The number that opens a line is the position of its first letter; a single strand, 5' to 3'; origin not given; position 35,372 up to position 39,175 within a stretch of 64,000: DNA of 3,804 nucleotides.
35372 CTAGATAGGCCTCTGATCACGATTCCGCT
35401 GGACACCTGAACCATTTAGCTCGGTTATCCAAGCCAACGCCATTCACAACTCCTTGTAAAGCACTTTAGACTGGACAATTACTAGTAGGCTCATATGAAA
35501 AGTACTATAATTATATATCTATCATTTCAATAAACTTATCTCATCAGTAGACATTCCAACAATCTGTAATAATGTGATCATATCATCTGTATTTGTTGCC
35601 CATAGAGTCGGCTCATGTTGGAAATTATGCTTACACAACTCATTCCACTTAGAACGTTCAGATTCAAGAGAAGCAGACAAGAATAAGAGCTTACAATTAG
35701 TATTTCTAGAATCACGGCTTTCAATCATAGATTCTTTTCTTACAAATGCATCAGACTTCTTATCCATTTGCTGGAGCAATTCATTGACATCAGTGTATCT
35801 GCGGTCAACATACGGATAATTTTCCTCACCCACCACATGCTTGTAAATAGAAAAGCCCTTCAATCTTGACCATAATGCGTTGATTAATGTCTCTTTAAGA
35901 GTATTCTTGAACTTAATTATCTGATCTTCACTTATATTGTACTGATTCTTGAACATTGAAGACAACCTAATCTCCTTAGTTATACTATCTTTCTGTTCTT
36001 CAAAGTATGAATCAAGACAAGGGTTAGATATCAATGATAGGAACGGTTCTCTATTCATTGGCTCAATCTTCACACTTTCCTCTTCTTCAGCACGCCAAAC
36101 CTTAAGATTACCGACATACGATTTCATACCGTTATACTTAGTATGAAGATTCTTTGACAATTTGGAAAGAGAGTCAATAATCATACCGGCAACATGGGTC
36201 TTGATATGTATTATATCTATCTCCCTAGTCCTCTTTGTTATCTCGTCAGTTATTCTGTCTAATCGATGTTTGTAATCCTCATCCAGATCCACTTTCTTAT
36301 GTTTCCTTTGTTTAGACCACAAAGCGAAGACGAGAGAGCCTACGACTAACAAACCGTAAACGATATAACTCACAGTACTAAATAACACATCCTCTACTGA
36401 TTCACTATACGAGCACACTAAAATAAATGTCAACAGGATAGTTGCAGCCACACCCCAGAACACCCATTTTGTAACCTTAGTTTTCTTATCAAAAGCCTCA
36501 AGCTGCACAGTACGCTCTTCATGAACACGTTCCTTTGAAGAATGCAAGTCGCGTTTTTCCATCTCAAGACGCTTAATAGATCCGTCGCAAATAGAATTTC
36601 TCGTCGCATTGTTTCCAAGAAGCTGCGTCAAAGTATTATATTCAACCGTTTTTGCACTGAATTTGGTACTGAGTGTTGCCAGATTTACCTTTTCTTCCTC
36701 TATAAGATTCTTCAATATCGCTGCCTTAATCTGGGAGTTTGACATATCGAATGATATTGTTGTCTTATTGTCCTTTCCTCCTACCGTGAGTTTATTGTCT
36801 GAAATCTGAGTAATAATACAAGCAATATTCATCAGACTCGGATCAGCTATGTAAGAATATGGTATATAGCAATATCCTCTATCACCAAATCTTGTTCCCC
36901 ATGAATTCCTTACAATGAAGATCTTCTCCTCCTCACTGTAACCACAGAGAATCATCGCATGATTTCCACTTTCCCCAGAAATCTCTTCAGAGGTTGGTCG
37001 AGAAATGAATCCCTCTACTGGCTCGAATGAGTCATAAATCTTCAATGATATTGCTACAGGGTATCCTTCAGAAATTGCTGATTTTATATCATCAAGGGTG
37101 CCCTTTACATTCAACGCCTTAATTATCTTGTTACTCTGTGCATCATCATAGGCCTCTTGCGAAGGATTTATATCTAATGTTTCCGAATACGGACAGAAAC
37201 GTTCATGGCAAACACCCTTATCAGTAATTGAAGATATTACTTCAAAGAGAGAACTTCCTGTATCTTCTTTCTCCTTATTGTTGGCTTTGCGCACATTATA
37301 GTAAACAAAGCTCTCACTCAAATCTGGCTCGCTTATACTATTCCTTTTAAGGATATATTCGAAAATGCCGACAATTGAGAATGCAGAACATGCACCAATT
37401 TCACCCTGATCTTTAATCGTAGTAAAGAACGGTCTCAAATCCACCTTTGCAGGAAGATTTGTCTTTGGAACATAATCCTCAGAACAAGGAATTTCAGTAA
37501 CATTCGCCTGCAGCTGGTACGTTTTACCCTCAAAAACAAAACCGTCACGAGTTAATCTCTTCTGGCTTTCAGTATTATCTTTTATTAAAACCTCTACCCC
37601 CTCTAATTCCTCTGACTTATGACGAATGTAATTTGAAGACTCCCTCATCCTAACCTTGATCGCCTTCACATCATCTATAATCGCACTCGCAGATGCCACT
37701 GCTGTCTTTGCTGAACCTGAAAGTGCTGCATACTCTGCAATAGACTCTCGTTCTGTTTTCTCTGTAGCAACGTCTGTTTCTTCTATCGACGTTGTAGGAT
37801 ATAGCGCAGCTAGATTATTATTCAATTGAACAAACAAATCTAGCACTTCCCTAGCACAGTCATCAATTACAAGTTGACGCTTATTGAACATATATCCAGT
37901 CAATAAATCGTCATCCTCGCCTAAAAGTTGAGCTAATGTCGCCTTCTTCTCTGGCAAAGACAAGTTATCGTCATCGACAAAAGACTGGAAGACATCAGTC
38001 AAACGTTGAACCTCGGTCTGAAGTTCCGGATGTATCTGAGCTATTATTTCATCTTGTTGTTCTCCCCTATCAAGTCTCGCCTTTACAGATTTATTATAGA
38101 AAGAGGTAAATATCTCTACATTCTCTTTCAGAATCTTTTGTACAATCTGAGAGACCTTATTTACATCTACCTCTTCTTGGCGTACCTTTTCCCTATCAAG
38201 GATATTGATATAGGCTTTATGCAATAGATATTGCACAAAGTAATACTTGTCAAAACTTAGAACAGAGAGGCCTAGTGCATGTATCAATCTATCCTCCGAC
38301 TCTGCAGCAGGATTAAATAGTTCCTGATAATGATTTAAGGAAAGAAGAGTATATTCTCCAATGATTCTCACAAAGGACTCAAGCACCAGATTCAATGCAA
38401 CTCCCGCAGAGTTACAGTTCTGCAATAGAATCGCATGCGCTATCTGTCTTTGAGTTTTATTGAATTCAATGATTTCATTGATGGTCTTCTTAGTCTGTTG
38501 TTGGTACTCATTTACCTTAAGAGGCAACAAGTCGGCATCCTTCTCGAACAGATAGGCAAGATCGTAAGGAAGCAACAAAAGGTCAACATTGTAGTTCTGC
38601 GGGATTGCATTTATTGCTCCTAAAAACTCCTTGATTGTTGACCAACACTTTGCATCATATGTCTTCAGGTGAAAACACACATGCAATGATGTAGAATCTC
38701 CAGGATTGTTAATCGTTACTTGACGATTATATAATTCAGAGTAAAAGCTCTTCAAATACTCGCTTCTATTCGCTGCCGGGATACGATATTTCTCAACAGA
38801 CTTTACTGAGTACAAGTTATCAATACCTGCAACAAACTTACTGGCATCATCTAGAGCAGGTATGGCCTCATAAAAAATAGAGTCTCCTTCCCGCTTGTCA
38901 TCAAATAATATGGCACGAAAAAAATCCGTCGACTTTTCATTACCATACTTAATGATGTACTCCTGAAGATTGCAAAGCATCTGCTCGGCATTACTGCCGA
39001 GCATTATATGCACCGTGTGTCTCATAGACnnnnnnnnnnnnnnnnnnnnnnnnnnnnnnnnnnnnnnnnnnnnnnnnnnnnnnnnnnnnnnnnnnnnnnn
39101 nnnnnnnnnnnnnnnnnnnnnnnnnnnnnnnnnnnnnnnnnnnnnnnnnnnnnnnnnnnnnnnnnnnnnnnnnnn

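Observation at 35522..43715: AT-rich four-gene operon: secreted vWA protein, lipoprotein, tubulin/FtsZ-like GTPase, and a papain-like protease membrane protein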

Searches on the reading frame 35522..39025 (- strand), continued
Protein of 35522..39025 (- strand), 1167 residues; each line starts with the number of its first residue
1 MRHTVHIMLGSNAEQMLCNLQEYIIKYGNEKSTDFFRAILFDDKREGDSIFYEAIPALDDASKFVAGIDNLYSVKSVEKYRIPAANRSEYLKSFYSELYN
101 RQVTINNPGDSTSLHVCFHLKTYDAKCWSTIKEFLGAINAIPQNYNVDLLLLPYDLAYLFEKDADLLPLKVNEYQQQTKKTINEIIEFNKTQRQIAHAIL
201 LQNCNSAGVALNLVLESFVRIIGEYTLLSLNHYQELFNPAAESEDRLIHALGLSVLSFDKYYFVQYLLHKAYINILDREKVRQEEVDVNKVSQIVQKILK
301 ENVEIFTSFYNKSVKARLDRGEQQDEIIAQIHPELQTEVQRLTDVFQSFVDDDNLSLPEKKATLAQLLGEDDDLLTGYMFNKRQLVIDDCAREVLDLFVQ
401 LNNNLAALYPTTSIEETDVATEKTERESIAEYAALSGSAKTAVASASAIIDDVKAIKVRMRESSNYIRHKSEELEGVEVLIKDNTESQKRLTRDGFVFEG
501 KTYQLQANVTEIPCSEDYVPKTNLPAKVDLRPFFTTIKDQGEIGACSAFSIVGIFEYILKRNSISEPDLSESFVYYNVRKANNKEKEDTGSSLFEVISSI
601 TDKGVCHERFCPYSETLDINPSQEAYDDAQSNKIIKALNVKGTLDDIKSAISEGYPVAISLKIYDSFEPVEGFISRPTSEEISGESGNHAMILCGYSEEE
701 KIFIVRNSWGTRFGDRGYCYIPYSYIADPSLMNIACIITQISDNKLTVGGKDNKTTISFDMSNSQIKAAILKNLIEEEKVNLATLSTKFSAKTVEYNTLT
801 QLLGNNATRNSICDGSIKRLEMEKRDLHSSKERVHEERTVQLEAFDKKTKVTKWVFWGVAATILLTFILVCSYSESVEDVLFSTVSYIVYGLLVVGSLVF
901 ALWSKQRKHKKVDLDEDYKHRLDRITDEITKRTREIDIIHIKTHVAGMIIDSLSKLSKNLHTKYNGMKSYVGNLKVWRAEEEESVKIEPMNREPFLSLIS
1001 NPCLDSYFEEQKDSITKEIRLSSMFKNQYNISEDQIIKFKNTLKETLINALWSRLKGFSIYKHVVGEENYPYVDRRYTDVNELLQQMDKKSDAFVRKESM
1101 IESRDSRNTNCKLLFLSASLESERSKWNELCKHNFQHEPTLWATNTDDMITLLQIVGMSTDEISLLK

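Call 111: find_encoding_contigs(protein=P0444, flank=10000, max_places=4)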
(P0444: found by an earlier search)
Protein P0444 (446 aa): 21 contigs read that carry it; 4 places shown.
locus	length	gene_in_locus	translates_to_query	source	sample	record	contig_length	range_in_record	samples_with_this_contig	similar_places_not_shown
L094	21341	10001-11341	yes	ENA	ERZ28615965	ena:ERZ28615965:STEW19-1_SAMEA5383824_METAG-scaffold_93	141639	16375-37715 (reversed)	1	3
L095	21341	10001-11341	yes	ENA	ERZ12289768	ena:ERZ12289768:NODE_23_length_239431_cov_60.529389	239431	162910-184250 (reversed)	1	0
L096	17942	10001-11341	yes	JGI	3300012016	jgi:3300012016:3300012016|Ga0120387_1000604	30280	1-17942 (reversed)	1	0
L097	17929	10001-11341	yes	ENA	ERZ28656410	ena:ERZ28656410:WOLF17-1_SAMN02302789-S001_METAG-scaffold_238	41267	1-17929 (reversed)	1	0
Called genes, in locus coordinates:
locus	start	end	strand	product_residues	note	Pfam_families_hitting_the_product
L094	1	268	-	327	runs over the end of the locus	PF12412:DUF3667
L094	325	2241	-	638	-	PF05140:ResB, PF01578:Cytochrom_C_asm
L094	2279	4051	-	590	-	PF00034:Cytochrom_C (faint), PF06537:DHOR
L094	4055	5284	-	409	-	PF09375:Peptidase_M75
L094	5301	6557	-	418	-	-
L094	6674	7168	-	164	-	PF01479:S4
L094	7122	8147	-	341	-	-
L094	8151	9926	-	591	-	PF01972:SDH_protease (faint), PF25145:NfeD1b_N (faint), PF01343:Peptidase_S49, PF00574:CLP_protease (faint), PF01343:Peptidase_S49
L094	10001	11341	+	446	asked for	PF00152:tRNA-synt_2 (faint), PF13393:tRNA-synt_His, PF00587:tRNA-synt_2b, PF03129:HGTP_anticodon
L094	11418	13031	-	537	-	PF00239:Resolvase, PF07508:Recombinase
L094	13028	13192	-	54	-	-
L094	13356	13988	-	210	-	PF00239:Resolvase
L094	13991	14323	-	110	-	PF10902:WYL_2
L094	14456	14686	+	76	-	-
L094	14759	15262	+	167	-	-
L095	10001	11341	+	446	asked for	PF00152:tRNA-synt_2 (faint), PF13393:tRNA-synt_His, PF00587:tRNA-synt_2b, PF03129:HGTP_anticodon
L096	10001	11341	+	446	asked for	PF00152:tRNA-synt_2 (faint), PF13393:tRNA-synt_His, PF00587:tRNA-synt_2b, PF03129:HGTP_anticodon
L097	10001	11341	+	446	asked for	PF00152:tRNA-synt_2 (faint), PF13393:tRNA-synt_His, PF00587:tRNA-synt_2b, PF03129:HGTP_anticodon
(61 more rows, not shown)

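Call 112: find_encoding_contigs(protein=P0445, flank=10000, max_places=3)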
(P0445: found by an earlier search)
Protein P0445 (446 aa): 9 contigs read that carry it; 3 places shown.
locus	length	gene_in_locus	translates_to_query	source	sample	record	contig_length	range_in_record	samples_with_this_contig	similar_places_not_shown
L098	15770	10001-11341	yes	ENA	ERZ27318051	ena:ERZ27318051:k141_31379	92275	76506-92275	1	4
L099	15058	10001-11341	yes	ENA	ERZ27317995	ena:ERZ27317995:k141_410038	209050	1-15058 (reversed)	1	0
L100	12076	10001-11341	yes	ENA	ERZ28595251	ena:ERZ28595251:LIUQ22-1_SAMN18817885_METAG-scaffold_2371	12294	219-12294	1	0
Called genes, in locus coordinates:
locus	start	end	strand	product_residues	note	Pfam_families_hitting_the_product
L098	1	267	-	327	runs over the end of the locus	PF12412:DUF3667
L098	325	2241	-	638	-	PF05140:ResB, PF01578:Cytochrom_C_asm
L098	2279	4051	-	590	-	PF00034:Cytochrom_C (faint), PF06537:DHOR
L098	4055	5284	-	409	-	PF09375:Peptidase_M75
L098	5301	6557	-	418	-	-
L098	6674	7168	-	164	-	PF01479:S4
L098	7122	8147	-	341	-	-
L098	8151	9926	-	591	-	PF01972:SDH_protease (faint), PF25145:NfeD1b_N (faint), PF01343:Peptidase_S49, PF00574:CLP_protease (faint), PF01343:Peptidase_S49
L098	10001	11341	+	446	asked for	PF00152:tRNA-synt_2 (faint), PF13393:tRNA-synt_His, PF00587:tRNA-synt_2b, PF03129:HGTP_anticodon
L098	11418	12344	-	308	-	PF07508:Recombinase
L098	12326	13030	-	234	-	PF00239:Resolvase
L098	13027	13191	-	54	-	-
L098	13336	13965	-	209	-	PF00239:Resolvase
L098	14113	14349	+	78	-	-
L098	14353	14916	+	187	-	-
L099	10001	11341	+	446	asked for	PF00152:tRNA-synt_2 (faint), PF13393:tRNA-synt_His, PF00587:tRNA-synt_2b, PF03129:HGTP_anticodon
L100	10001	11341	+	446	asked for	PF00152:tRNA-synt_2 (faint), PF13393:tRNA-synt_His, PF00587:tRNA-synt_2b, PF03129:HGTP_anticodon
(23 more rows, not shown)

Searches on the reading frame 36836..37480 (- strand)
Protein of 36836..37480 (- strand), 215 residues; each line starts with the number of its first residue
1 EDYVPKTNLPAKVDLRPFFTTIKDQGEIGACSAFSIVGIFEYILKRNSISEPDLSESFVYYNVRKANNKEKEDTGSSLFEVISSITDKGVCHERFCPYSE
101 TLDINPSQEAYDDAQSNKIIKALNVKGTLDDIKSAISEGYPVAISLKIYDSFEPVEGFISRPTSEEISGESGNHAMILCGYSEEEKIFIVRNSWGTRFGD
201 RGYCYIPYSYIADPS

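Call 88: search_solved_structures(query=window:36836-37480:-, max_evalue=0.001, show_alignments=1)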
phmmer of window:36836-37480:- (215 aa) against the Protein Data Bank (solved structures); distinct sequences matched with E-value up to 0.001: 146 (the best 60 are shown).
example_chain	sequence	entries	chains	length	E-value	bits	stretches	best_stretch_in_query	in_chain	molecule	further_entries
3ois_A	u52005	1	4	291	7.4e-29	103.9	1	8-213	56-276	Cysteine protease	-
8pi3_A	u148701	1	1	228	3e-12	49.7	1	9-205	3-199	Cathepsin S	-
2fye_A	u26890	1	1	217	5.7e-12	48.8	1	10-205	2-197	cathepsin S preproprotein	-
8rnd_A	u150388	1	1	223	2.1e-11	46.9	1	6-205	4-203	Cathepsin S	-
4p6e_A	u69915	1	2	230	2.4e-11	46.7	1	6-205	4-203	Cathepsin S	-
2g6d_A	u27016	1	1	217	3.7e-11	46.1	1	10-205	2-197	cathepsin S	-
2f1g_A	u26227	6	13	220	4.4e-11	45.9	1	9-205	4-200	Cathepsin S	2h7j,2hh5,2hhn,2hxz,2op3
6yyn_AAA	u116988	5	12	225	5.3e-11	45.6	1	9-205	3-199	Cathepsin S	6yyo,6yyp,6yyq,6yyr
3ovx_A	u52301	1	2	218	5.3e-11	45.6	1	9-205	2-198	Cathepsin S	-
4p6g_A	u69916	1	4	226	5.8e-11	45.5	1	9-205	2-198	Cathepsin S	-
2fq9_A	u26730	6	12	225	5.9e-11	45.5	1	9-205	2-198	cathepsin S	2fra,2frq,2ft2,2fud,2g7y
3n3g_A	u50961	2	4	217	6.1e-11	45.4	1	10-205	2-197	Cathepsin S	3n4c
1ms6_A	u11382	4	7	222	6.6e-11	45.3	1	10-205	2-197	Cathepsin S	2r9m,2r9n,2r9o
9gj2_A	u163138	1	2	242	7.4e-11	45.1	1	9-205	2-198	Cathepsin S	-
1npz_A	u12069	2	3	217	8.2e-11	45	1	10-205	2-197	Cathepsin S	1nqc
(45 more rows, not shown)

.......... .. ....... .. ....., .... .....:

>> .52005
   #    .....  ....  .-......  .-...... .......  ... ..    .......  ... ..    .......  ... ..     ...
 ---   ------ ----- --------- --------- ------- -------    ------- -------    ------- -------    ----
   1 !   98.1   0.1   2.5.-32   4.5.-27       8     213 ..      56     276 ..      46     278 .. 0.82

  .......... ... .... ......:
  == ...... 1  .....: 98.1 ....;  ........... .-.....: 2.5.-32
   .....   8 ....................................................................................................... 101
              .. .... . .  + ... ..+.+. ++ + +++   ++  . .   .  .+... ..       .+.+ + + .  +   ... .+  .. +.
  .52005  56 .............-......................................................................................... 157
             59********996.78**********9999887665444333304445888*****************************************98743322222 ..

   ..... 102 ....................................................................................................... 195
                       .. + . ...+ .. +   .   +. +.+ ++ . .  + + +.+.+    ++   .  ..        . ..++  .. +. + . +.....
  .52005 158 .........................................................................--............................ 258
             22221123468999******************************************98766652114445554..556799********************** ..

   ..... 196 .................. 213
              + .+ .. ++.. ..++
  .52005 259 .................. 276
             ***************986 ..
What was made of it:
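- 36863..37456 (-): Papain-family (C1) peptidase domain (aa 524-721) with catalytic Gln540, Cys546, His689, Asn707 and the NSWG motif. The closest solved structure is 3OIS 'cysteine protease', E 7e-29 (call 88).
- On Papain family, peptidase C1: 146 PDB papain-family chains match at E of 1e-3 or better (call 88).
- Closest known: Papain-family. Same: The catalytic domain is shared, with Gln-Cys-His-Asn and the NSWG motif; E 7e-29 over about 205 residues (call 88).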
